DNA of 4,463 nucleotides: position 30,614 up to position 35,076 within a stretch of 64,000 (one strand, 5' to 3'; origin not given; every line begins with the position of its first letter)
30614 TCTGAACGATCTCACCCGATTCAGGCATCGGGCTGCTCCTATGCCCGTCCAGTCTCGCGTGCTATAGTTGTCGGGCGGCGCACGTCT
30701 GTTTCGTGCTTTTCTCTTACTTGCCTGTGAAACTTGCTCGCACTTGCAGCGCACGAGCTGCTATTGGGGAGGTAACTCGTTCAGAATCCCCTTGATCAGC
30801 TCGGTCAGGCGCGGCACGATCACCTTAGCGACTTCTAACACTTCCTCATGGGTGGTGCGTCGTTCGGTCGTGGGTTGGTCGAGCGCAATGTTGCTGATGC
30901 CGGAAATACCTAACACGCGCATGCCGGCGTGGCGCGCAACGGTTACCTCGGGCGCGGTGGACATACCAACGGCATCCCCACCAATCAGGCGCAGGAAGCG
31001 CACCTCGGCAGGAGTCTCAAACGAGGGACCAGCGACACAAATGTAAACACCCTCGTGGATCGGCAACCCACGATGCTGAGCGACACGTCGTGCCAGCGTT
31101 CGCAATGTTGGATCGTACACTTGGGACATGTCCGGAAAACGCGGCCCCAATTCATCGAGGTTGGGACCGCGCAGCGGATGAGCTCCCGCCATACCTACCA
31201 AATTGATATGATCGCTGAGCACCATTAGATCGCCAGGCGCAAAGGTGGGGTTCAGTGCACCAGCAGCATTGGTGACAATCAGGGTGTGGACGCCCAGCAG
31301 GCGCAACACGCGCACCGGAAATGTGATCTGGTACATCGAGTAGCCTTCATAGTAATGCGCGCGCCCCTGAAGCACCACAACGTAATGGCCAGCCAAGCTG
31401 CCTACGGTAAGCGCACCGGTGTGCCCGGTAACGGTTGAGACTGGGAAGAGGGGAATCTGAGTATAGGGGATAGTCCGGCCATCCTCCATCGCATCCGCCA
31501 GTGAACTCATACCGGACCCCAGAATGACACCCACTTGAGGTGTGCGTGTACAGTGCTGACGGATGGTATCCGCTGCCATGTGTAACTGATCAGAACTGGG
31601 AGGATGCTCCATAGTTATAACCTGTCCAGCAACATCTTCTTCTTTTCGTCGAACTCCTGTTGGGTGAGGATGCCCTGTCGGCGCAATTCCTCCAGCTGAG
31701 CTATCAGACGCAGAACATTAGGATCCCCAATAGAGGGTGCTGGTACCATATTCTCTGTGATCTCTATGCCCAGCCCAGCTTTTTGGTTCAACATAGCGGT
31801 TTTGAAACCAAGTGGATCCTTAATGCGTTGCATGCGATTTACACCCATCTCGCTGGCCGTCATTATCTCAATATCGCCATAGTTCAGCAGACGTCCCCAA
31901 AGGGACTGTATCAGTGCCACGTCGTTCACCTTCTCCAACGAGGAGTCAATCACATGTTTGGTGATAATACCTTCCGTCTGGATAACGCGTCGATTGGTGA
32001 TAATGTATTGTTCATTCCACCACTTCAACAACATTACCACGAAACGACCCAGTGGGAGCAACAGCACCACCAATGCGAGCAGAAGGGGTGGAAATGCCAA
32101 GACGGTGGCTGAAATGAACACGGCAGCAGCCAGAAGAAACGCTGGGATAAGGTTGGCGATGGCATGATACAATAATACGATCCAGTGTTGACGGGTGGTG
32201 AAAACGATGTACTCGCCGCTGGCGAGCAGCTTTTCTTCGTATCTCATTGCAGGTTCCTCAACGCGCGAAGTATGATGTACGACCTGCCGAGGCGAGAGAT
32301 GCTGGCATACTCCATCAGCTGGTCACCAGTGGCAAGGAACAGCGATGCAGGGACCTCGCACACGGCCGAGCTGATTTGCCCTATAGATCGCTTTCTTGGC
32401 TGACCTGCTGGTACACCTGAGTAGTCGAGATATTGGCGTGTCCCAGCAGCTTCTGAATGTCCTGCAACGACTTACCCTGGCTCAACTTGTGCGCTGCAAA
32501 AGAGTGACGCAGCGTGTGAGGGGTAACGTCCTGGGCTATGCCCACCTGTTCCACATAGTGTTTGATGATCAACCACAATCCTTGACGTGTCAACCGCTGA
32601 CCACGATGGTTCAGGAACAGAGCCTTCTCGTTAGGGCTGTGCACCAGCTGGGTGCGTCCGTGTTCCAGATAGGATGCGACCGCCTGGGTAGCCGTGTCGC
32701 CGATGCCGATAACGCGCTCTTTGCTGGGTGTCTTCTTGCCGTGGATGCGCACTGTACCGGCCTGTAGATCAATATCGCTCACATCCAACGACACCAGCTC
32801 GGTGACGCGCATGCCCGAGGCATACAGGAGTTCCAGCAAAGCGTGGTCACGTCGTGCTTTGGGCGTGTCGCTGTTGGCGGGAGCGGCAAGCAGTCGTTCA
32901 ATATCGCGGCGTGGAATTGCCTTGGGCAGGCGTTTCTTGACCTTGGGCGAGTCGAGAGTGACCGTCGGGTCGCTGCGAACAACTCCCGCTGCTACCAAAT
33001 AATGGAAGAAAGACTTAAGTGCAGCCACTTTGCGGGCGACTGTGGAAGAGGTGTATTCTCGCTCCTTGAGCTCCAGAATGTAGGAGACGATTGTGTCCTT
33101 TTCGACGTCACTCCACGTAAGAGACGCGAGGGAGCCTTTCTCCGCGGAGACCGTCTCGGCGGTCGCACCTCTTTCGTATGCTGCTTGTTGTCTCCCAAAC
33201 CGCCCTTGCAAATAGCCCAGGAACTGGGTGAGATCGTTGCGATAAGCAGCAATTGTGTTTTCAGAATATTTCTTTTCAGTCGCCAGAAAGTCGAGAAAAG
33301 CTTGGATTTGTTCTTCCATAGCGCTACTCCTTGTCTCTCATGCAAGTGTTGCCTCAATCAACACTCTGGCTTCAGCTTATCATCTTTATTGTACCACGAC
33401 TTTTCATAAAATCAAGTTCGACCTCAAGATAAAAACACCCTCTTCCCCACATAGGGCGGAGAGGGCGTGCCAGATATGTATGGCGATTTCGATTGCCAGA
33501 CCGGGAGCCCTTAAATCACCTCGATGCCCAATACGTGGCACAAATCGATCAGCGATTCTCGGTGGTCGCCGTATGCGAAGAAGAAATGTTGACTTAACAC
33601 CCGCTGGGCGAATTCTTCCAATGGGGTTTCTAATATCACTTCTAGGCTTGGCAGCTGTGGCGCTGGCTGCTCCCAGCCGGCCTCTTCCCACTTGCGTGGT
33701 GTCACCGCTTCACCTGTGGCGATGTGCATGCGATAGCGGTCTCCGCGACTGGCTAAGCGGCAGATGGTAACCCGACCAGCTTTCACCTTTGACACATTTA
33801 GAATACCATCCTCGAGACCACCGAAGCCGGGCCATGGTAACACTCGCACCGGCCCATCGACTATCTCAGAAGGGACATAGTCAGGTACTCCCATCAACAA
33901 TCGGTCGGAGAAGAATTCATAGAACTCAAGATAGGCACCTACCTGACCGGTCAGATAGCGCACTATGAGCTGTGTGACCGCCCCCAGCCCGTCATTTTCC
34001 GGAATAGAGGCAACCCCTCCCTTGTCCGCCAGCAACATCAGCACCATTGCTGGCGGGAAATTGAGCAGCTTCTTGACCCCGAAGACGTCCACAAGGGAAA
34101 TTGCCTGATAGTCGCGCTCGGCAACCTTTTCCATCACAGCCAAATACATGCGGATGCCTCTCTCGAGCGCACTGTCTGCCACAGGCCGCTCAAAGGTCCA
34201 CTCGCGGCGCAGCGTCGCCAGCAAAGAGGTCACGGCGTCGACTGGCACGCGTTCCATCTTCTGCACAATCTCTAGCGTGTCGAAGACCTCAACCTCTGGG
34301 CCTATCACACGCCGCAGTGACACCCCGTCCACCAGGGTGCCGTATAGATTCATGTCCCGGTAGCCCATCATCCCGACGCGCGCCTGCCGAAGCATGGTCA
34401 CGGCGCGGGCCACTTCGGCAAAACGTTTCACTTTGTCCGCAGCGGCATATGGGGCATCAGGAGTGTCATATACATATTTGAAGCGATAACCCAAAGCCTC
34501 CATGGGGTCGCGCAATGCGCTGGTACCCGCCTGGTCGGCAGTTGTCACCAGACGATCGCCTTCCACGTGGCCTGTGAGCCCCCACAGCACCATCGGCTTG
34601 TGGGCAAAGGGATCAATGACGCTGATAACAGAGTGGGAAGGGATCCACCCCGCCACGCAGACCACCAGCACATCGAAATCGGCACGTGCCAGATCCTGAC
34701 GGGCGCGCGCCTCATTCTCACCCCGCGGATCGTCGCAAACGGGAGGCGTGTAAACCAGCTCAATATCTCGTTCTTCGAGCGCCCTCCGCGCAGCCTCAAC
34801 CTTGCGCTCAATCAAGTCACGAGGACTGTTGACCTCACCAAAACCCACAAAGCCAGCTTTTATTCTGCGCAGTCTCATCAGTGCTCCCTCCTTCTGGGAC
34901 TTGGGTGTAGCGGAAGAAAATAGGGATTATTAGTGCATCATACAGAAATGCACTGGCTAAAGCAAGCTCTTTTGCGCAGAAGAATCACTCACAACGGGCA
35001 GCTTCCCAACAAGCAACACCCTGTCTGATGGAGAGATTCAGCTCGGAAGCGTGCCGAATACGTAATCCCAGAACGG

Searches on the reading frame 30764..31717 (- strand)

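Call 21: search_protein_families(library=pfam, proteins=[window:30764-31717:-], max_evalue=0.00001)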
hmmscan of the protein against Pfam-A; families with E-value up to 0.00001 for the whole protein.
window:30764-31717:- (318 aa): 1 family
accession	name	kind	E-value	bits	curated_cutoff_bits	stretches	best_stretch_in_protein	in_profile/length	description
PF01048.26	PNP_UDP_1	-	3.4e-57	194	25.1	1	62-312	2-232/233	Phosphorylase superfamily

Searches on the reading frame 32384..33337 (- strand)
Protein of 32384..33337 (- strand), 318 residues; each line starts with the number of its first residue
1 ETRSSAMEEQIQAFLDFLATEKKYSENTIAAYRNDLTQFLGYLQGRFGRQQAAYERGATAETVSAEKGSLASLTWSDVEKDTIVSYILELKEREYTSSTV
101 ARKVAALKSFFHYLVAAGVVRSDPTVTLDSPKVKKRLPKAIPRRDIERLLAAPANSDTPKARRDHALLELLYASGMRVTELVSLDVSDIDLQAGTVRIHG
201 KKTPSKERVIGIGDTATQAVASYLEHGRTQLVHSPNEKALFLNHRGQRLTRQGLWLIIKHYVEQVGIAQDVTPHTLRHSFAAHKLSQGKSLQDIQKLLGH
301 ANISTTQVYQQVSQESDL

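Call 21: search_protein_families(library=pfam, proteins=[window:32384-33337:-], max_evalue=0.00001)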
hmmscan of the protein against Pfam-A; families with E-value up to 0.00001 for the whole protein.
window:32384-33337:- (318 aa): 3 families
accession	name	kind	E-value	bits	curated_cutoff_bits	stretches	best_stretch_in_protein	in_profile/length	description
PF00589.27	Phage_integrase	-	4e-45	154.1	27.1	1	142-314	4-170/172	Phage integrase family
PF02899.23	Phage_int_SAM_1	-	1.3e-16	61.1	22.3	2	11-45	1-35/83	Phage integrase, N-terminal SAM-like domain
PF13495.12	Phage_int_SAM_4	-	5.7e-07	30.3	27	0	13-115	4-79/85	Phage integrase, N-terminal SAM-like domain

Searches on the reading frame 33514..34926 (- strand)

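Call 21: search_protein_families(library=pfam, proteins=[window:33514-34926:-], max_evalue=0.00001)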
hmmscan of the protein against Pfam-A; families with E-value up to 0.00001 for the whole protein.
window:33514-34926:- (471 aa): 1 family
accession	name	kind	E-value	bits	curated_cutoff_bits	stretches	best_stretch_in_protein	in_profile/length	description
PF02952.23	Fucose_iso_C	-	1.5e-08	34.8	29.3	1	380-470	46-139/143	L-fucose isomerase, C-terminal domain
